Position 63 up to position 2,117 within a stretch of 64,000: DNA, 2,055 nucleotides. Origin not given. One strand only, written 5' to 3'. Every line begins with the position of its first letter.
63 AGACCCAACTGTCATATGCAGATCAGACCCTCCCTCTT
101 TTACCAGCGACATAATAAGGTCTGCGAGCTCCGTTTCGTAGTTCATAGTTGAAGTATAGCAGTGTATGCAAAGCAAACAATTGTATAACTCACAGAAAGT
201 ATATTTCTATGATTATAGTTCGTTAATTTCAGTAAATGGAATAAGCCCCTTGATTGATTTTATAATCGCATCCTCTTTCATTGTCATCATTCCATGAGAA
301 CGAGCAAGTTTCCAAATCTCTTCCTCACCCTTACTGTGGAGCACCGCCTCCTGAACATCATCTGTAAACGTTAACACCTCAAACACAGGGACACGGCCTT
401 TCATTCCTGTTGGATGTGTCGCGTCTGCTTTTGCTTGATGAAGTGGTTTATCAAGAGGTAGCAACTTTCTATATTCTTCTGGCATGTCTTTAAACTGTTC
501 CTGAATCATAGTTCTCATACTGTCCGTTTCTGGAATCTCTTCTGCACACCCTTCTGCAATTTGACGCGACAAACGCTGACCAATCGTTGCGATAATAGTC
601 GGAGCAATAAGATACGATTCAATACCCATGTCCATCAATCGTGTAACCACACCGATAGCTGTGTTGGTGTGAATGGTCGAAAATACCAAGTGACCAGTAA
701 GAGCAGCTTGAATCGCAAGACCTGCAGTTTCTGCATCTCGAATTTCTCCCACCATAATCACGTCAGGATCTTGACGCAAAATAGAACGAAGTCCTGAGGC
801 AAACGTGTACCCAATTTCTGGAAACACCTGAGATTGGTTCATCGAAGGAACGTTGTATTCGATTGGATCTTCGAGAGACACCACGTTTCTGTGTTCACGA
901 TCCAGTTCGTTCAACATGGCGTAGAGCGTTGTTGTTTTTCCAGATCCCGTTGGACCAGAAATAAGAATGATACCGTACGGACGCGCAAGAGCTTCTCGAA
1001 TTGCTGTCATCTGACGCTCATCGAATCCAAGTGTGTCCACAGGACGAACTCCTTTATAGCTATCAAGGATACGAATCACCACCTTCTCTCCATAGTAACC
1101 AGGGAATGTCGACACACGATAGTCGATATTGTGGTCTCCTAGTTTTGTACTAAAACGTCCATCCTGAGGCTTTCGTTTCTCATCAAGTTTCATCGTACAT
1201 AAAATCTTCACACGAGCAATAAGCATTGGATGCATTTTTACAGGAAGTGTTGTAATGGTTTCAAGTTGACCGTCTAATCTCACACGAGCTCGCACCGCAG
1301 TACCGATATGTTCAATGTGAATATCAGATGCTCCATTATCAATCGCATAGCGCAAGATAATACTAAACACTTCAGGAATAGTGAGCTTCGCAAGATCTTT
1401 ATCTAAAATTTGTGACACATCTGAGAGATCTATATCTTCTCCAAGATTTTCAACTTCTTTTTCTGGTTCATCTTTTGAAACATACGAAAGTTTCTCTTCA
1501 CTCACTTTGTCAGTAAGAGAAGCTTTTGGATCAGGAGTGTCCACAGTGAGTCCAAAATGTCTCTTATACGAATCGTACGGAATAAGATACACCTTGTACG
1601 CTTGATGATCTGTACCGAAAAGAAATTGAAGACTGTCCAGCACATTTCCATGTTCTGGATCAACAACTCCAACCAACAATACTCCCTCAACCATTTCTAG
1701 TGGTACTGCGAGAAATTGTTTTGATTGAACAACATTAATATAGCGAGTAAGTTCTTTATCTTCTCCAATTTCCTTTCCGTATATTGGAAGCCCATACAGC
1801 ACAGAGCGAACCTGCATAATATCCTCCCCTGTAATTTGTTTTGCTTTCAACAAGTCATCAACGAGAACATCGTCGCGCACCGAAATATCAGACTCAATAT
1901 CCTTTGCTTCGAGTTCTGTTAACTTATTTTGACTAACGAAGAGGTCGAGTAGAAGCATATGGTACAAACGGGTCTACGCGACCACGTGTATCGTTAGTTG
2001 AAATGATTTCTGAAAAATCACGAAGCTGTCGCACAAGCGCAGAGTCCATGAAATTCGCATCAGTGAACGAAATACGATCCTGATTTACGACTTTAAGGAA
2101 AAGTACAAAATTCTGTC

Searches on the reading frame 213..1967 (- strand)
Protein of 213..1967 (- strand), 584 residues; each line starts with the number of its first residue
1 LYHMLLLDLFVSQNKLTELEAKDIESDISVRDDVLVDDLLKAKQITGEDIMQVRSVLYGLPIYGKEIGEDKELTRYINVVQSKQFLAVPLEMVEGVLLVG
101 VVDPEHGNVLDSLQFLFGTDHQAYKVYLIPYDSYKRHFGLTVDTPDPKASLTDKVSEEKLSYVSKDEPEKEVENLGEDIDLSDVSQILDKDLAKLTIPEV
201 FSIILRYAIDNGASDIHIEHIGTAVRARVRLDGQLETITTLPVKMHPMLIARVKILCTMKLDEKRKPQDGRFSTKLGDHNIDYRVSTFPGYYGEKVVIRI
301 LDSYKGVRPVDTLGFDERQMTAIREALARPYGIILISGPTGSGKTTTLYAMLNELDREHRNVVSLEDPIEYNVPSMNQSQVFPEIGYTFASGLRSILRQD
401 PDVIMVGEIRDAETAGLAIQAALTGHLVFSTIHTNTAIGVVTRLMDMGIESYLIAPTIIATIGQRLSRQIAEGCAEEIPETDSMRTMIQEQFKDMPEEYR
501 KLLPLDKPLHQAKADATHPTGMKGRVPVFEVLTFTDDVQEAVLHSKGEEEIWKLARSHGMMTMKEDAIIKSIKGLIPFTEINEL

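Call 75: search_protein_families(library=pfam, proteins=[window:213-1967:-], max_evalue=0.00001)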
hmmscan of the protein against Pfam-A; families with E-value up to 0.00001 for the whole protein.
window:213-1967:- (584 aa): 1 family
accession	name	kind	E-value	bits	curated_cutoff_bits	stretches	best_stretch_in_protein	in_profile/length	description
PF00437.27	T2SSE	-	7.9e-110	367.4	24.9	1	199-581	10-368/370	Type II/IV secretion system protein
